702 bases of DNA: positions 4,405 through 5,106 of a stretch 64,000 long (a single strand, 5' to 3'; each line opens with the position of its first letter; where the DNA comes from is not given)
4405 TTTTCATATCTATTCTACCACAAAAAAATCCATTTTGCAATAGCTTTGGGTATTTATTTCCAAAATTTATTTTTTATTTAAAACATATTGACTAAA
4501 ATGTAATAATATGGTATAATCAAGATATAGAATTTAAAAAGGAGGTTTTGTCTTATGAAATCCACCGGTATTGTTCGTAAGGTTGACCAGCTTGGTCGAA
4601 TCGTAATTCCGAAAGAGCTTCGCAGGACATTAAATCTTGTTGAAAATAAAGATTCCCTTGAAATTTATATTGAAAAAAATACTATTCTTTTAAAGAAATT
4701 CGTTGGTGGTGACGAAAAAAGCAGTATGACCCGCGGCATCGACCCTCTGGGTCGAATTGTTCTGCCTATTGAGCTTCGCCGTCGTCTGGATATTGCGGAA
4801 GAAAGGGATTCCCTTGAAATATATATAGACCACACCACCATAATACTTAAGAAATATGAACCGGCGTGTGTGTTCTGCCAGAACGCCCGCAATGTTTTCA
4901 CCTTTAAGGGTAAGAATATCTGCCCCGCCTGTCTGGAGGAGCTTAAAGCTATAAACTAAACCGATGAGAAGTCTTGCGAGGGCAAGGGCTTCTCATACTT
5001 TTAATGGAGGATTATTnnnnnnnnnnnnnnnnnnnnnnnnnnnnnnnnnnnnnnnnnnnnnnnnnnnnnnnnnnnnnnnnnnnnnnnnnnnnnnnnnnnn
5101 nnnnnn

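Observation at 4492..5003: Single-chain double-AbrB-domain regulator with C-terminal zinc ribbon on a textbook promoter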

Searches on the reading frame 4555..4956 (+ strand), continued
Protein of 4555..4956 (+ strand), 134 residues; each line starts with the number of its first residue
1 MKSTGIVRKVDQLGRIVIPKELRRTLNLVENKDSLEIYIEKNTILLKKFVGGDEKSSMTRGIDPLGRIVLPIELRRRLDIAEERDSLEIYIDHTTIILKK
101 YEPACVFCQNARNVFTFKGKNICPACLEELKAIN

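Call 53: find_encoding_contigs(protein=P0141, flank=5000, max_places=3)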
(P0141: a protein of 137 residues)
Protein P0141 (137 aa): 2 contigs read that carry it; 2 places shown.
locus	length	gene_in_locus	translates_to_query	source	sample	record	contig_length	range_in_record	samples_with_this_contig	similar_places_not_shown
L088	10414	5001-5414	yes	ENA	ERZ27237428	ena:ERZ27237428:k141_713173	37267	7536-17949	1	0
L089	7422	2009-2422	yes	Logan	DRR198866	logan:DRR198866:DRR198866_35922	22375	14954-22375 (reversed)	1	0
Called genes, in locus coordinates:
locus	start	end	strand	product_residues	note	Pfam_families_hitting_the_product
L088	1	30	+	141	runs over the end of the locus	PF02502:LacAB_rpiB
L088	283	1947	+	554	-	PF03323:GerA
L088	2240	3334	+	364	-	PF03845:Spore_permease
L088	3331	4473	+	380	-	PF25198:Spore_GerAC_N, PF05504:Spore_GerAC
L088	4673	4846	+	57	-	-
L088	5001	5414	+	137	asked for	PF04014:MazE_antitoxin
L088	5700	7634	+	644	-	PF00330:Aconitase, PF00694:Aconitase_C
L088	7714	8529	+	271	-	PF00657:Lipase_GDSL, PF13472:Lipase_GDSL_2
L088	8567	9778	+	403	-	PF00180:Iso_dh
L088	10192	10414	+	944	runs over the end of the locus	PF00395:SLH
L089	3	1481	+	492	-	?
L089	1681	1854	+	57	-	-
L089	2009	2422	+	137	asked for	PF04014:MazE_antitoxin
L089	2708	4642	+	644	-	PF00330:Aconitase, PF00694:Aconitase_C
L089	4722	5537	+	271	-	PF00657:Lipase_GDSL, PF13472:Lipase_GDSL_2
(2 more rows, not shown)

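Call 58: find_related_loci(query=A2, collection=viral_contigs, flank=3000)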
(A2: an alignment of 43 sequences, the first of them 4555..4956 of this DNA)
Query A2 (134 aa) in viral_contigs; peptide patterns used: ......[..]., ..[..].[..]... (x = any residue, [..] = any of these).
600 stretches matched a pattern (row limit reached: there are more); 555 encode a relative of the query (tblastn E <= 1e-3); the best 80 are kept; 80 distinct loci.
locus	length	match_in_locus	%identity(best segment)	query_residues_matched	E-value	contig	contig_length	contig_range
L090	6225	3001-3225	66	56-131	2e-30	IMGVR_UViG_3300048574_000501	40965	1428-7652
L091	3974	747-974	61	56-131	3e-28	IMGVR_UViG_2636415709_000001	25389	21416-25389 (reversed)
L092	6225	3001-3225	61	56-131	6e-28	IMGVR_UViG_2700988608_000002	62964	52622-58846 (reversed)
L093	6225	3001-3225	61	56-131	6e-28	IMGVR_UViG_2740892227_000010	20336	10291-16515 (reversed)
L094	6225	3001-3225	61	56-131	6e-28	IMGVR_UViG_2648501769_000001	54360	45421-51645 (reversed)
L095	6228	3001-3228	61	56-131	3e-28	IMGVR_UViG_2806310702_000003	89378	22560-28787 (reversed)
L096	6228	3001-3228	62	56-131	8e-28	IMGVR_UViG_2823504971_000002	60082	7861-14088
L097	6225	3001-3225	62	56-131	5e-28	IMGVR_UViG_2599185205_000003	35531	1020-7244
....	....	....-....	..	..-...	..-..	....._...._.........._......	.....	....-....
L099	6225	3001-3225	63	56-131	2e-27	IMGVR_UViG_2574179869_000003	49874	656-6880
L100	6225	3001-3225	62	56-131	3e-27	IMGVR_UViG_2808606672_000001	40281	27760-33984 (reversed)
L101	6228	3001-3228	62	56-131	3e-27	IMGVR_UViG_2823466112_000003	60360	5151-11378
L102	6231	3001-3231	60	56-133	9e-27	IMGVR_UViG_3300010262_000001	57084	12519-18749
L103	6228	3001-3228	58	56-131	3e-26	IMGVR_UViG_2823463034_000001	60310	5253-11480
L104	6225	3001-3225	58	56-131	5e-26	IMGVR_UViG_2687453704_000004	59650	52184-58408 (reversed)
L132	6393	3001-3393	38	1-132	3e-22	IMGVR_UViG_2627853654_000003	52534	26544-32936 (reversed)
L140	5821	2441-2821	40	1-128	8e-21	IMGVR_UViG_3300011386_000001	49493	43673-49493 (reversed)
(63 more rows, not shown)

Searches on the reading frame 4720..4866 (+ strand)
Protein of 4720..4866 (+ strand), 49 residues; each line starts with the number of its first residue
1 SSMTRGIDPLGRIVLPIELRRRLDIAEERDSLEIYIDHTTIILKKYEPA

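Call 6: search_protein_families(library=pfam, proteins=[window:4720-4866:+], max_evalue=10)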
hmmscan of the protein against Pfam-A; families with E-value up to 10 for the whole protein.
seq(49 aa): 1 family
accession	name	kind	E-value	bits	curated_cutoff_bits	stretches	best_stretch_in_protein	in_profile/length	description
PF04014.23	MazE_antitoxin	-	3.5e-05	24.1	24.7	1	10-48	7-45/48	Antidote-toxin recognition MazE, bacterial antitoxin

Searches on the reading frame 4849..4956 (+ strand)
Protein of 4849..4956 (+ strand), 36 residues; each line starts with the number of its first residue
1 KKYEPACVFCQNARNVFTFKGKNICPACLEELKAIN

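Call 6: search_protein_families(library=pfam, proteins=[window:4849-4956:+], max_evalue=10)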
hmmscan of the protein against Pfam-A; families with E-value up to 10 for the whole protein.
seq(36 aa): 7 families
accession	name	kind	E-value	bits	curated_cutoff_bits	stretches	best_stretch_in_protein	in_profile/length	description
PF18912.6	DZR_2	-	0.00026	21.2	27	1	5-35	8-34/56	Double zinc ribbon domain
PF14169.11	YdjO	-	0.0093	16.1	27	1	14-33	31-50/59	Cold-inducible protein YdjO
PF22795.1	DUF4796_N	-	0.0099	16.1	27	1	10-32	9-29/29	DUF4796 N-terminal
PF07191.17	Zn_ribbon_6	-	0.012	16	25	1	5-35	17-42/67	Double zinc ribbon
PF11682.14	Zn_ribbon_11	-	0.014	15.5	24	1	7-28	8-24/37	Probable zinc-ribbon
PF14570.12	zf-RING_4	-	0.035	14.3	27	1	6-31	24-46/48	RING/Ubox like zinc-binding domain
PF00462.30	Glutaredoxin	-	0.42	11.3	22.9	1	5-22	7-24/60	Glutaredoxin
